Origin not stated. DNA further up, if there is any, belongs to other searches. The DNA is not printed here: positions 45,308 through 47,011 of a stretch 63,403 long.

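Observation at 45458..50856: ParB-fold protein, SNF2 helicase, DUF3883-like nuclease and Dam-class methyltransferase: candidate undescribed methylation-linked defence system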

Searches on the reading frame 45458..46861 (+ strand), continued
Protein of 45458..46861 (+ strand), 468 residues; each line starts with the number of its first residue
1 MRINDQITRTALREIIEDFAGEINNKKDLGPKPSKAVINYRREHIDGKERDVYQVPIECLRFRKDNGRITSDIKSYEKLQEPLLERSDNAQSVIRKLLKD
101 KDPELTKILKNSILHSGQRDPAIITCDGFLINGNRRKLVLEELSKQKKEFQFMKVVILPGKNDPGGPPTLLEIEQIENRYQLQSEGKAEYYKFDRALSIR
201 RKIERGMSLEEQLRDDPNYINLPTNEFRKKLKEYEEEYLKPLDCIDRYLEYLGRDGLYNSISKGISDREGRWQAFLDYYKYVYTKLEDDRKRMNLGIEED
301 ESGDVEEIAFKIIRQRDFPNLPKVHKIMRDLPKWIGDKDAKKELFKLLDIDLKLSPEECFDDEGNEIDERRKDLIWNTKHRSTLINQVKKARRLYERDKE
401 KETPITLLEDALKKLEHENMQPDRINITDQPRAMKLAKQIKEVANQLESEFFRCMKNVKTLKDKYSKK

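Call 99: search_protein_families(library=pfam, proteins=[L048:7209-7979:+, L069:7173-7991:+, L079:7231-7980:+, L081:7206-7973:+, L090:7170-7946:+, L076:7146-7985:+], max_evalue=0.1)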
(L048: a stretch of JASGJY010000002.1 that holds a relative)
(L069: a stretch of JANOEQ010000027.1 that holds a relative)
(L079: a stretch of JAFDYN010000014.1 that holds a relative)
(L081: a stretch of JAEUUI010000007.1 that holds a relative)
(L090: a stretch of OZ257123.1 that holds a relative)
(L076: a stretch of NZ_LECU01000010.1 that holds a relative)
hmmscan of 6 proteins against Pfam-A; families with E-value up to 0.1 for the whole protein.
L048:7209-7979:+ (257 aa): 1 family
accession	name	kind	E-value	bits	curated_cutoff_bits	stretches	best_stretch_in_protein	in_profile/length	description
PF01048.26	PNP_UDP_1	-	7.1e-25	88.2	25.1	1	12-250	2-231/233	Phosphorylase superfamily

L069:7173-7991:+ (273 aa): 1 family
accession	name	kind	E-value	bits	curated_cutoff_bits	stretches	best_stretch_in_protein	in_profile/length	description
PF01048.26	PNP_UDP_1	-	3.9e-26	92.3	25.1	1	30-266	3-231/233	Phosphorylase superfamily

L079:7231-7980:+ (250 aa): 1 family
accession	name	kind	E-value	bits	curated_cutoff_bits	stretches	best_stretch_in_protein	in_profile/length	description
PF01048.26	PNP_UDP_1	-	2e-23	83.5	25.1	1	5-239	2-227/233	Phosphorylase superfamily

L081:7206-7973:+ (256 aa): 1 family
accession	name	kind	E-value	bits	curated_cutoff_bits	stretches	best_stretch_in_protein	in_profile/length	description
PF01048.26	PNP_UDP_1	-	1.6e-25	90.3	25.1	1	12-244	3-223/233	Phosphorylase superfamily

L090:7170-7946:+ (259 aa): 1 family
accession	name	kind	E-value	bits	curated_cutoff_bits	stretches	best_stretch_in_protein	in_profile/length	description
PF01048.26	PNP_UDP_1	-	2.1e-24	86.7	25.1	1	14-252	2-231/233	Phosphorylase superfamily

L076:7146-7985:+ (280 aa): 1 family
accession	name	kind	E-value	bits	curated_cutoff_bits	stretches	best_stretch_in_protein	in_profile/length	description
PF01048.26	PNP_UDP_1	-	8.3e-25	88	25.1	1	35-269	2-227/233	Phosphorylase superfamily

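Call 104: search_solved_structures(query=L003:14249-15172:+, max_evalue=0.001)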
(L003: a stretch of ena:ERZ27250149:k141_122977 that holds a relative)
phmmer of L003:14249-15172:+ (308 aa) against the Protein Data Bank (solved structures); distinct sequences matched with E-value up to 0.001: 12.
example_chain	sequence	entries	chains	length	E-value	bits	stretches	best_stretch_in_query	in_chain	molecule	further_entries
1boo_A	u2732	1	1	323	3.2e-28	102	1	5-275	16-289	PROTEIN (N-4 CYTOSINE-SPECIFIC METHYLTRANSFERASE PVU II)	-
8s9m_A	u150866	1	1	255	8.2e-15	57.9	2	217-281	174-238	DNA cytosine-N4 methyltransferase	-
8s9n_A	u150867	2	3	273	1.1e-14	57.6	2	217-280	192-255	DNA cytosine-N4 methyltransferase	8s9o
1g60_A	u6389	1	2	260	2e-13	53.4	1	23-280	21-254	Adenine-specific Methyltransferase MboIIA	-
2zie_A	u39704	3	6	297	3.3e-12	49.4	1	216-281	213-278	Putative modification methylase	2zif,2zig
6pbd_A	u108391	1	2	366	3.8e-12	49.2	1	229-281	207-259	Modification methylase CcrMI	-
5hfj_A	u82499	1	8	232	1.2e-10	44.2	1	222-277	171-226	Adenine specific DNA methyltransferase (DpnA)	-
5hek_A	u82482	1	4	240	1.4e-10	44.1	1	223-278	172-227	Adenine specific DNA methyltransferase (DpnA)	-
9c3u_A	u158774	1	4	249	1.8e-09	40.4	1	221-281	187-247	Methyltransferase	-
8urk_A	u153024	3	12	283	2e-09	40.2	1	221-282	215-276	Methyltransferase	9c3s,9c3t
1nw8_A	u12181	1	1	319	3.2e-06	29.7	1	15-156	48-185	MODIFICATION METHYLASE RSRI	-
1eg2_A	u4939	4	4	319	3.3e-06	29.6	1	15-156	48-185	MODIFICATION METHYLASE RSRI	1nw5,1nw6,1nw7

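Call 106: find_related_loci(query=A1, collection=viral_contigs, flank=10000)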
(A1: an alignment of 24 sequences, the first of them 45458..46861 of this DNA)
Query A1 (468 aa) in viral_contigs; peptide patterns used: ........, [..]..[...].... (x = any residue, [..] = any of these).
48 stretches matched a pattern, but none encodes a relative of the query by tblastn (E <= 1e-3).

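Call 107: search_protein_families(library=padloc, proteins=[L048:7209-7979:+, L076:7146-7985:+, L048:7986-9389:+, L048:9392-11293:+, L048:11293-12210:+], max_evalue=0.001)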
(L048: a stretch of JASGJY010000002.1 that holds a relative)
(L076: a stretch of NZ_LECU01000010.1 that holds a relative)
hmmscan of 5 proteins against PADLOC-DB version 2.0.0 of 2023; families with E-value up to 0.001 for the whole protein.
L048:7209-7979:+ (257 aa): 2 families
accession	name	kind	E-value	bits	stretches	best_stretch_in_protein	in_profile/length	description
PDLC04726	PDC-M60C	-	8.1e-22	75.6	1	64-256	206-403/407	-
PDLC00759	Effector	-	2.9e-19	66.9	1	7-250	239-497/506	PN-superfamily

L076:7146-7985:+ (280 aa): 2 families
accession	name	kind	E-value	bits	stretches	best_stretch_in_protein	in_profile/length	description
PDLC00759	Effector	-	4.9e-19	66.2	1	29-271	238-495/506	PN-superfamily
PDLC04726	PDC-M60C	-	8.8e-19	65.6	1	65-277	183-401/407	-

L048:7986-9389:+ (468 aa): 0 families

L048:9392-11293:+ (634 aa): 21 families
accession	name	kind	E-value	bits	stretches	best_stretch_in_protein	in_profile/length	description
PDLC00633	ZorD1|ZorD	-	7.4e-27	91.8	1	143-576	472-855/908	"SWI2/SNF2 helicase, Mrr-like nuclease"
PDLC00631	ZorD1|ZorD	-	4.4e-22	75.7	1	143-569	471-874/1071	"SWI2/SNF2 helicase, Mrr-like nuclease"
PDLC02842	DpdE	-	3.5e-18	62.7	1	165-586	753-1136/1176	DpdE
PDLC00632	ZorD1|ZorD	-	2.2e-16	57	1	214-568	715-1045/1101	"SWI2/SNF2 helicase, Mrr-like nuclease"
PDLC02621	DrmD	-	4e-14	49.8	1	401-581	464-641/1040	DrmD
PDLC02500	BrxHI|BrxHII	-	1.2e-11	42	1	422-599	441-607/933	BrxHI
PDLC02572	DrmA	-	7.5e-10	35.4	1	401-577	466-635/1043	DrmA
PDLC00629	ZorD1|ZorD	-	2.8e-09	33.5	1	213-567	602-917/1012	"SWI2/SNF2 helicase, Mrr-like nuclease"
PDLC02504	BrxHI|BrxHII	-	3e-09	33.4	1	412-593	437-609/971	BrxHII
PDLC00659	HmaA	-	3.5e-09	33.1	1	452-567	507-614/1176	SNF2 helicase / DEAD-box helicase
PDLC02854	DpdE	-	3.7e-09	33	1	441-574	903-1033/1083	DpdE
PDLC02623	DrmD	-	8.1e-09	31.8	0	352-586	404-645/1040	DrmD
PDLC02625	DrmD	-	1.3e-08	31.8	1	459-566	269-372/792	DrmD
PDLC02852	DpdE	-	4.2e-08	29.6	1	143-299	490-634/905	DpdE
PDLC02849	DpdE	-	6.6e-08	29.2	1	242-569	514-803/857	DpdE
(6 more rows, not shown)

L048:11293-12210:+ (306 aa): 17 families
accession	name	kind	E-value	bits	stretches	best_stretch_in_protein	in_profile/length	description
PDLC03244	MTase_II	-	2.9e-51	172.3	1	17-276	31-284/295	Type II methyltransferase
PDLC03253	MTase_II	-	1e-26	92.2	1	14-264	4-243/253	Type II methyltransferase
PDLC03294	MTase_II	-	2.2e-19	68.2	1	12-242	3-237/272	Type II methyltransferase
PDLC03247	MTase_II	-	1.6e-18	64.9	1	13-203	2-188/282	Type II methyltransferase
PDLC04018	PD-Lambda-5_B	-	1.6e-14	51.9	1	14-238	5-236/291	-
PDLC03383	MTase_II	-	1.7e-12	45.4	1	7-88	12-94/318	Type II methyltransferase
PDLC03735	oMTase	-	3.3e-11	41.1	1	9-225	3-231/284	orphan methyltransferase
PDLC03729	oMTase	-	6.9e-10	36.9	1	12-208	3-195/275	orphan methyltransferase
PDLC03261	MTase_II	-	2.9e-09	33.8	1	15-219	26-228/643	Type II methyltransferase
PDLC03717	oMTase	-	7.7e-09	33.3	1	13-224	2-207/285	orphan methyltransferase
PDLC03264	MTase_II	-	2.5e-08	31.5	1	9-241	7-242/306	Type II methyltransferase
PDLC03289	MTase_II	-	3.2e-08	31.4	1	151-250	220-316/337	Type II methyltransferase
PDLC03358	MTase_II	-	5.5e-07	27.2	1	39-232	34-233/301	Type II methyltransferase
PDLC03722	oMTase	-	9.1e-07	26.9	1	18-201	6-177/259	orphan methyltransferase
PDLC03292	MTase_II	-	1.1e-05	21.9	0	9-88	413-492/722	Type II methyltransferase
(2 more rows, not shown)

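Call 108: search_solved_structures(query=A3, max_evalue=10, show_alignments=3)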
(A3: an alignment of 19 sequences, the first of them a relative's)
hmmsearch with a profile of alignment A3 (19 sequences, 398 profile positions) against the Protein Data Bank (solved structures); distinct sequences matched with E-value up to 10: 4.
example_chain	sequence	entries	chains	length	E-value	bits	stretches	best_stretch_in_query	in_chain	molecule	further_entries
1q1h_A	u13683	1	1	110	0.072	15.4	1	168-207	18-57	Transcription Factor E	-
7l7b_F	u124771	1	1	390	0.19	14.1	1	166-208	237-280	RNA polymerase sigma factor SigA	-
2zdi_A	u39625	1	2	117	0.62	12.4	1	208-253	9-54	Prefoldin subunit beta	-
8vd6_A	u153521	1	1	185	2.9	10.1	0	274-325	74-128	CAP REPEAT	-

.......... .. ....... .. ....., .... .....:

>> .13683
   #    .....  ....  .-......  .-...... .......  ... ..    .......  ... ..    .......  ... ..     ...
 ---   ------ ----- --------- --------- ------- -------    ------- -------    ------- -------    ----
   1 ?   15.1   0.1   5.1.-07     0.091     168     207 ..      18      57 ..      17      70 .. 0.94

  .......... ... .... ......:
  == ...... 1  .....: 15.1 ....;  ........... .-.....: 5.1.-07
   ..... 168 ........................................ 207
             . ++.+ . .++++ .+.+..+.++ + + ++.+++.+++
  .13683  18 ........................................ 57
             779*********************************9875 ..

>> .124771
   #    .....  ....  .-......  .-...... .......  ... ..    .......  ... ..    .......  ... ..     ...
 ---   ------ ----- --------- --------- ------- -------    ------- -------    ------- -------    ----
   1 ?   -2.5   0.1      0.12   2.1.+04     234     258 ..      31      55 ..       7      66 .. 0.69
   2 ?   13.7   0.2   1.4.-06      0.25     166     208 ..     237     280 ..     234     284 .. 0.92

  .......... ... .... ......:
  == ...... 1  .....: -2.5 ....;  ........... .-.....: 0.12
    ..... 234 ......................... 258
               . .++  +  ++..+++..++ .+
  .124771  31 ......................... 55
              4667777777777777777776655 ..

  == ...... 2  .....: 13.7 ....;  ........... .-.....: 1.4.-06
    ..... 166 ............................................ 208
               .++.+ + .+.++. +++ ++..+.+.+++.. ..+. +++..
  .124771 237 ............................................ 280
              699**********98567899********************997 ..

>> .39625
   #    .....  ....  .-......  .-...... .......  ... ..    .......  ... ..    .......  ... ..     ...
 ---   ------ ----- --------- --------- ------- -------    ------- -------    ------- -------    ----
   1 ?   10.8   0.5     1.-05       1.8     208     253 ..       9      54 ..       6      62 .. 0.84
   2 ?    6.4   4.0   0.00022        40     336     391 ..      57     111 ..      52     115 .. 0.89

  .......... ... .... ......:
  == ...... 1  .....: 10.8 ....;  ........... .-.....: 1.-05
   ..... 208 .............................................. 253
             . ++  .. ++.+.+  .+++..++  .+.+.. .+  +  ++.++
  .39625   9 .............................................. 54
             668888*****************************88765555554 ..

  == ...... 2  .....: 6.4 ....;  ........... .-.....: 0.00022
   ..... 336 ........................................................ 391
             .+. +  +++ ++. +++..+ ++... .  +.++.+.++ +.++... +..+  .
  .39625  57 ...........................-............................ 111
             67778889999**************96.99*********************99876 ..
